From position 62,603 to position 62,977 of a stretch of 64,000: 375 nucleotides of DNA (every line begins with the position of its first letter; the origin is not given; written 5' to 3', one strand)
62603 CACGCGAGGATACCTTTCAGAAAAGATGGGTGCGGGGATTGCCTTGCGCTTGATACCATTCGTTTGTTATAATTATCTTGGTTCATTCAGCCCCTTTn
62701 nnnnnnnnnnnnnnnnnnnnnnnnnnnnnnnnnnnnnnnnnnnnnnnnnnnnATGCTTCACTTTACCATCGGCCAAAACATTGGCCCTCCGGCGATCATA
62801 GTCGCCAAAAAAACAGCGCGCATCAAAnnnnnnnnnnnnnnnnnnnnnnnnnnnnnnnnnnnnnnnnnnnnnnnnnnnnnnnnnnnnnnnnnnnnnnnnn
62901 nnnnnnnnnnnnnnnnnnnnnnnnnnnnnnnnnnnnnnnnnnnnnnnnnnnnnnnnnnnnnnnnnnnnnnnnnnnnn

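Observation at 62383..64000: A 1.6-kb ORF-poor island packed with four consensus promoter-to-terminator units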

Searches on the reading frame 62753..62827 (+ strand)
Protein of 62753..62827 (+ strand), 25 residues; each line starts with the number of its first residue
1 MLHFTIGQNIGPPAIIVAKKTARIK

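Call 16: search_protein_families(library=pfam, max_evalue=10, proteins=[window:62753-62827:+])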
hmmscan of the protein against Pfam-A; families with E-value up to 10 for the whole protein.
window:62753-62827:+ (25 aa): 0 families

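Call 59: search_protein_families(library=ncbifam, max_evalue=10, proteins=[window:62753-62827:+])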
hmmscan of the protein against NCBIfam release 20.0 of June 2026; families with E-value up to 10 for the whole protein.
seq(25 aa): 0 families

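Call 94: list_cluster_members(proteins=[window:62753-62827:+, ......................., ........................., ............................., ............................, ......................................, window:63005-63145:+, window:62454-62798:+, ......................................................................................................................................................])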
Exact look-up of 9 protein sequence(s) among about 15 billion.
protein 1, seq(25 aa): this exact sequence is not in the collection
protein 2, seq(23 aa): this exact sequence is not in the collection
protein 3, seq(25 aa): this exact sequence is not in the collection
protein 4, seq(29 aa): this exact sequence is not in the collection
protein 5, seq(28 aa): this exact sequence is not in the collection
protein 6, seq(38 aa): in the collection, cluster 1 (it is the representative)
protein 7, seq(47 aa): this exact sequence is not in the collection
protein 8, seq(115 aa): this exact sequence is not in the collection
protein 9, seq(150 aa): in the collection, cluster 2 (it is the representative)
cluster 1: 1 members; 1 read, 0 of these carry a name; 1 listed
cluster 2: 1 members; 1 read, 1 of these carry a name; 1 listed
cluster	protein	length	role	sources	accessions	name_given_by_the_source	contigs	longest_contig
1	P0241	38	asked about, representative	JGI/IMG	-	-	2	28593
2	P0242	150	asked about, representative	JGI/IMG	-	hypothetical protein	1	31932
